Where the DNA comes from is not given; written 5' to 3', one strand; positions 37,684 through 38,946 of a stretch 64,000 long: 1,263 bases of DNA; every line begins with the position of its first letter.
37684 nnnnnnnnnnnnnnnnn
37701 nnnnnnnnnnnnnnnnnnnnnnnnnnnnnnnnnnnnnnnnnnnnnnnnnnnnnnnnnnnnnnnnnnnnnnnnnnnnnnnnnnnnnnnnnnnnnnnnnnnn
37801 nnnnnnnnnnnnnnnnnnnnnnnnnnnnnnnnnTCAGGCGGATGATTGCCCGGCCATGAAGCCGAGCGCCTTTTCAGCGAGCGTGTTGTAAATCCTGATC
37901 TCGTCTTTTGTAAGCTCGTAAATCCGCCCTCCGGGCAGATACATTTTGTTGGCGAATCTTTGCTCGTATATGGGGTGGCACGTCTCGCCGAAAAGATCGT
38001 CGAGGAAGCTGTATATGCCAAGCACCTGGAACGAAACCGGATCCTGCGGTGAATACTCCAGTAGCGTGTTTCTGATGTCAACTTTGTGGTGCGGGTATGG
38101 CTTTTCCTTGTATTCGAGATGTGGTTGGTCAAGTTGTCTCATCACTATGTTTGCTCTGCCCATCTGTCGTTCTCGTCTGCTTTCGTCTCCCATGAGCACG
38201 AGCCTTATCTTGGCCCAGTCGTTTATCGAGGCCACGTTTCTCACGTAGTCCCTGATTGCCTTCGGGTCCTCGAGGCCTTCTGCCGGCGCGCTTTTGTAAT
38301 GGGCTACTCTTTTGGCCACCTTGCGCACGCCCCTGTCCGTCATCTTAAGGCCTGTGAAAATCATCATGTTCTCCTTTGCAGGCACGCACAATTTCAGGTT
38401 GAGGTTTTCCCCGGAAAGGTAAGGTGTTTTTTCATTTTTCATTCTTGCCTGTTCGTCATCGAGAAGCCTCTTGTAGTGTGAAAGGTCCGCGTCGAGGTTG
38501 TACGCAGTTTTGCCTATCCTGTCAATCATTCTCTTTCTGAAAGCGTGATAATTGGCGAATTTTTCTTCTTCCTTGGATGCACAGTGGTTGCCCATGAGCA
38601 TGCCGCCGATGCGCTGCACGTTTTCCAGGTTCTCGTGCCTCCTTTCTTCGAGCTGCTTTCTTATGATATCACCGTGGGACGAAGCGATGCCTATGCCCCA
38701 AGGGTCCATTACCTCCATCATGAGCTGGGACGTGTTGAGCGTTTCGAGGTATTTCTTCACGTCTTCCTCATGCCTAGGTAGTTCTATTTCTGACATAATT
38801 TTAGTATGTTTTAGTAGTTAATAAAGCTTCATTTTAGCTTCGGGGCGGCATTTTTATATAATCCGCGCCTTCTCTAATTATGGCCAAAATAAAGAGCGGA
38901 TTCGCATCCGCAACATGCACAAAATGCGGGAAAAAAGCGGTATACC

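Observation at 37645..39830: SAMP (ubiquitin-like, C-terminal GG) linked to an NcsA/TtuA tRNA thiolase, with an unknown 320-aa gene wedged between them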

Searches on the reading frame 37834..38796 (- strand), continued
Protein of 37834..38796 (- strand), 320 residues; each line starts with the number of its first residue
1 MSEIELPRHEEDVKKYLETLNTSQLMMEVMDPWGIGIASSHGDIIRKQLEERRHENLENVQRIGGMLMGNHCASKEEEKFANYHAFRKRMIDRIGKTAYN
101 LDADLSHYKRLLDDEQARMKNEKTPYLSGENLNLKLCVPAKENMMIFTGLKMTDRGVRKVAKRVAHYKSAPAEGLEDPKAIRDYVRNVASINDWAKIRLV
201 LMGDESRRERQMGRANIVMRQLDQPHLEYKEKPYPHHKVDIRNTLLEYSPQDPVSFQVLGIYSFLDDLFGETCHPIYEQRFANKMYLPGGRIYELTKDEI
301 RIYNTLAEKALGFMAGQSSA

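Call 38: fold_search(model_id=the predicted structure, library=viral)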
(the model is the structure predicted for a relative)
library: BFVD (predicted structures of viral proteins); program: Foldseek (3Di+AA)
matches with E <= 10: 285; with E <= 0.001: 0
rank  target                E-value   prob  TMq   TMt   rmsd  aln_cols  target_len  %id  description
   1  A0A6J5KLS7            3.3e-02  0.44  0.19  0.24  15.8       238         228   13  Uncharacterized protein [uncultured Caudovirales phage]
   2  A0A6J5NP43            3.3e-02  0.18  0.20  0.07  28.4       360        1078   13  Uncharacterized protein [uncultured Caudovirales phage]
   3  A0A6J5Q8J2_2          4.5e-02  0.21  0.22  0.08  28.4       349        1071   12  RelA/SpoT [uncultured Caudovirales phage]
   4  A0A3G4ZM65            9.1e-02  0.35  0.18  0.12  13.1       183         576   14  Uncharacterized protein [Terrestrivirus sp.]
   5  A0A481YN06            1.5e-01  0.10  0.19  0.17  23.3       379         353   10  DNA-directed DNA polymerase [Pithovirus LCDPAC01]
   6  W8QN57                1.7e-01  0.07  0.13  0.12  21.0       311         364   11  Uncharacterized protein [Chloriridovirus anopheles1]
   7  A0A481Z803            2.2e-01  0.06  0.16  0.15  30.9       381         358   12  DNA-directed DNA polymerase [Pithovirus LCPAC202]
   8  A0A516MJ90            2.5e-01  0.41  0.26  0.21  16.1       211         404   16  (no name in the UniProt tables at hand)
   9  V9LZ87                3.2e-01  0.03  0.10  0.07  38.2       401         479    9  Uncharacterized protein [Vibrio phage VP4B]
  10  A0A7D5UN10            3.7e-01  0.13  0.15  0.21  16.1       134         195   12  (no name in the UniProt tables at hand)
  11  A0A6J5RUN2            3.9e-01  0.04  0.11  0.07  24.4       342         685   11  Uncharacterized protein [uncultured Caudovirales phage]
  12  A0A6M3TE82            4.1e-01  0.11  0.14  0.21  11.9       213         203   10  (no name in the UniProt tables at hand)
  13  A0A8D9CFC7            4.4e-01  0.09  0.14  0.20  13.3       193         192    8  Putative hydrolase [uncultured marine phage]
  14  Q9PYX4                4.4e-01  0.03  0.09  0.10  23.4       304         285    9  ORF69 [Xestia c-nigrum granulosis virus]
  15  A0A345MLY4            4.6e-01  0.03  0.10  0.06  24.6       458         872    7  (no name in the UniProt tables at hand)
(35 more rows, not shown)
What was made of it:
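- A phage RelA/SpoT protein is in the BFVD top 3 (call 38).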

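Call 41: find_related_loci(query=A2, collection=genome_contigs, flank=8000)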
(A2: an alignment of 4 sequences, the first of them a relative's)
Query A2 (320 aa) in genome_contigs; peptide patterns used: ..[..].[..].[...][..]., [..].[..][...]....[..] (x = any residue, [..] = any of these).
216 stretches matched a pattern; 1 encode a relative of the query (tblastn E <= 1e-3); 1 distinct loci.
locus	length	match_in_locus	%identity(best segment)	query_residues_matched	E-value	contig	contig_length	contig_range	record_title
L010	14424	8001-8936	37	11-315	7e-63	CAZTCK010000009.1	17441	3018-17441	MAG TPA_asm: uncultured archaeon isolate binchicken_co184_69 genome assembly, contig: NODE_5658_length_17441_cov_6.58518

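Call 42: find_related_loci(query=A2, collection=metagenome_contigs, flank=8000)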
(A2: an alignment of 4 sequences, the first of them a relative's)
Query A2 (320 aa) in metagenome_contigs; peptide patterns used: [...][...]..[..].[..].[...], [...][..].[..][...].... (x = any residue, [..] = any of these).
600 stretches matched a pattern (row limit reached: there are more); 2 encode a relative of the query (tblastn E <= 1e-3); 2 distinct loci.
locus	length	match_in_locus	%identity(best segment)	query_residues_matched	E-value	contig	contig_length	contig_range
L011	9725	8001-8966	42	2-320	4e-79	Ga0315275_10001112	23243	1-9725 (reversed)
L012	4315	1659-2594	37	11-315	6e-63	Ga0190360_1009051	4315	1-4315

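Call 52: search_dna_similar(query=window:37834-38796:-, collection=phages, mode=protein, max_evalue=1, max_rows=10)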
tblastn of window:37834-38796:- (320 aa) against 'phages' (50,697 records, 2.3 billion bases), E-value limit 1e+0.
No match.
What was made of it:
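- On Core-gene-flanked accessory hotspot: There is no phage match (call 52).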

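Call 72: search_protein_families(library=pfam, proteins=[L004:10961-11944:-, L009:8441-9223:+, L009:6804-7427:-, L004:11978-12715:-, L004:8679-8942:-], max_evalue=1)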
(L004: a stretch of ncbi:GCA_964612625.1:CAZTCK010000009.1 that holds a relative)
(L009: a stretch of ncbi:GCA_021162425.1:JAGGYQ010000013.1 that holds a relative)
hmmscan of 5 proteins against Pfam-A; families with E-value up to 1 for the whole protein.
L004:10961-11944:- (327 aa): 1 family
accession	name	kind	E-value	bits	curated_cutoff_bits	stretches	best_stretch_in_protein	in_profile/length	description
PF09316.15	Cmyb_C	-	0.26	11.4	27.7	1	215-276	83-145/157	C-myb, C-terminal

L009:8441-9223:+ (260 aa): 2 families
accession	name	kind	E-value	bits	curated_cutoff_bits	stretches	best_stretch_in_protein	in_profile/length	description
PF01909.29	NTP_transf_2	-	0.00045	21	21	1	63-108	18-67/93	Nucleotidyltransferase domain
PF18765.7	Polbeta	-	0.0028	18.2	26.9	1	59-104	13-60/93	Polymerase beta, Nucleotidyltransferase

L009:6804-7427:- (207 aa): 1 family
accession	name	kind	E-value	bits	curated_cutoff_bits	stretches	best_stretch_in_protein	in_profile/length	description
PF10787.14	YfmQ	-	0.11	12.6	22.9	0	5-55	72-122/133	Uncharacterised protein from bacillus cereus group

L004:11978-12715:- (245 aa): 1 family
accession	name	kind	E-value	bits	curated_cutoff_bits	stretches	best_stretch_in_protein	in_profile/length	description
PF01904.24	DUF72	-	2.8e-36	126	25.3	1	30-229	8-203/217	Protein of unknown function DUF72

L004:8679-8942:- (87 aa): 0 families

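Call 73: search_protein_families(library=padloc, proteins=[L004:10961-11944:-, L009:8441-9223:+, L009:6804-7427:-, L004:11978-12715:-], max_evalue=1)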
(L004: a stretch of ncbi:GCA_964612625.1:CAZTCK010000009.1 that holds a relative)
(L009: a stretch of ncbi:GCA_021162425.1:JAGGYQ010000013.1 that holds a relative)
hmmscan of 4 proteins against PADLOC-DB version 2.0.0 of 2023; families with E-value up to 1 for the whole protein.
L004:10961-11944:- (327 aa): 0 families

L009:8441-9223:+ (260 aa): 5 families
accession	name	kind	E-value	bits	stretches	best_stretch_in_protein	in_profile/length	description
PDLC04904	PDC-S09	-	0.0011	17.2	1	56-83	22-49/104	-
PDLC04902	PDC-S09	-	0.003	15.8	1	58-100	20-65/97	-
PDLC04903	PDC-S09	-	0.028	12.7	1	66-107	33-77/108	-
PDLC04906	PDC-S09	-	0.032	12.6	1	58-84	23-49/98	-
PDLC04368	PDC-M05A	-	0.049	11.5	1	52-86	100-134/201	-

L009:6804-7427:- (207 aa): 0 families

L004:11978-12715:- (245 aa): 0 families

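Call 103: search_protein_families(library=phrogs, alignment_id=A1, max_evalue=1)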
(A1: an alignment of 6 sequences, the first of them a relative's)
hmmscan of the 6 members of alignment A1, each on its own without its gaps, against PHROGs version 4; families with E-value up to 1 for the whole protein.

A. member 1, P0001 (320 aa): 1 family
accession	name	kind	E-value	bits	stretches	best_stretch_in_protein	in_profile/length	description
phrog_33701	-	unknown function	0.21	11.1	1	84-194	274-382/591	-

B. families by the number of members that match (of 6 scanned): 8 families
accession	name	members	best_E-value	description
phrog_30131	-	1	0.053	-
phrog_13823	-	1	0.077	-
phrog_31550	-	1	0.09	-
phrog_35604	-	1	0.15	-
phrog_35386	-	1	0.17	-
phrog_33701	-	1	0.21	-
phrog_10161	-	1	0.23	-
phrog_16451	-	1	0.5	-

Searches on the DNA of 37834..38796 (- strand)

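Call 90: search_rna_families(sources=[L004, L009, L011, L025, L026, L027, L028, L029, L030], threshold=gathering)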
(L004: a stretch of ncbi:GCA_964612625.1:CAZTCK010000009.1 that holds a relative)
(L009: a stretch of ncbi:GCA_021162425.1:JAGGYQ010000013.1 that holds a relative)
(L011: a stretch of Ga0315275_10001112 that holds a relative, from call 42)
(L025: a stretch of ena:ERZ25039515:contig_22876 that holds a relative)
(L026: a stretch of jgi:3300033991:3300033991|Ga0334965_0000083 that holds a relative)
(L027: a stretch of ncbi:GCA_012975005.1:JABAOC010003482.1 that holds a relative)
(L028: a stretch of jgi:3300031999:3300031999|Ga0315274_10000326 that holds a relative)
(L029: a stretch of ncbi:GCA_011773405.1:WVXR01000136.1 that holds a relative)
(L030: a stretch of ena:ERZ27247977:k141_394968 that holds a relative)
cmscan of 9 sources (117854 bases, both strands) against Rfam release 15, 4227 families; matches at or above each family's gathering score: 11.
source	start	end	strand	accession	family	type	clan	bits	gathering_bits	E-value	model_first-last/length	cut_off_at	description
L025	5496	5567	-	RF00005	tRNA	Gene; tRNA;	CL00001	66.4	29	5.8e-12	1-71/71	no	tRNA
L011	9430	9501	+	RF00005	tRNA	Gene; tRNA;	CL00001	65.9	29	7.7e-12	1-71/71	no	tRNA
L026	4071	4142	-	RF00005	tRNA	Gene; tRNA;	CL00001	65.9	29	7.7e-12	1-71/71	no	tRNA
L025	5386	5458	-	RF00005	tRNA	Gene; tRNA;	CL00001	65.7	29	8.8e-12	1-71/71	no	tRNA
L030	2010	2083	-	RF00005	tRNA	Gene; tRNA;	CL00001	63.5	29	3.5e-11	1-71/71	no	tRNA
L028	3790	3861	-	RF00005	tRNA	Gene; tRNA;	CL00001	62.2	29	8.1e-11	1-71/71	no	tRNA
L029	4666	4751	-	RF00005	tRNA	Gene; tRNA;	CL00001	56.3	29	3.5e-09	1-71/71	no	tRNA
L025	5577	5722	-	RF00005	tRNA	Gene; tRNA;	CL00001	44.4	29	6.4e-06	1-71/71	no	tRNA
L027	5559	5721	-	RF00005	tRNA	Gene; tRNA;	CL00001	38.9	29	0.00021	1-71/71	no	tRNA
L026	3867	3929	-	RF00005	tRNA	Gene; tRNA;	CL00001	38.3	29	0.00031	1-71/71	no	tRNA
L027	5111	5181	-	RF00005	tRNA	Gene; tRNA;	CL00001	35.2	29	0.0021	1-71/71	no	tRNA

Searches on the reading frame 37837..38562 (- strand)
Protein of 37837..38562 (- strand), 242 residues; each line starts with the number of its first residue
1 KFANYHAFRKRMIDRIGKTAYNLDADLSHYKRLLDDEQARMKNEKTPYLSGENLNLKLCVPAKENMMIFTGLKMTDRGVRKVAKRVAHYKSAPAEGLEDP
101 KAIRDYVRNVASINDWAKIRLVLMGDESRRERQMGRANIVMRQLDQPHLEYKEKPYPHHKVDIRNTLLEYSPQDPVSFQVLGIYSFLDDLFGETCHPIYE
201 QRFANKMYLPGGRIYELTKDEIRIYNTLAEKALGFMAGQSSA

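Call 97: predict_structure(alignment_id=A4)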
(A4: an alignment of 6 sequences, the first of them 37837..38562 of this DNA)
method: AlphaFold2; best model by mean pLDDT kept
length: 242 residues; sequences in the alignment: 6
mean_pLDDT: 58.9   pTM: 0.52
mean pLDDT of the five models: 58.9, 53.8, 51.4, 50.4, 47.4
residues with pLDDT >= 90: 0; 70-90: 48; 50-70: 131; < 50: 63
segments of 3 or more residues with pLDDT < 50: 105-117, 143-176, 193-195, 210-212, 240-242
pLDDT, mean of each block of 10 residues (from residue 1): 74 73 69 85 74 61 62 54 62 56 47 46 66 59 43 35 36 46 67 54 59 67 72 51 40
secondary structure, 60 per line:
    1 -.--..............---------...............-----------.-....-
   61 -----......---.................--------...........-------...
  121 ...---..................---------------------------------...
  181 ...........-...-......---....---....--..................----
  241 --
elements in order: H5-18 H28-42 E56-59 E66-71 H75-91 H100-110 E118-123 H127-144 E178-182 H183-191 H197-202 E206-209 E213-216 H219-236
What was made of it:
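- Tried and rejected: A catalytic-domain-only AF2 model had pLDDT 59 and was discarded without a fold search (call 97).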
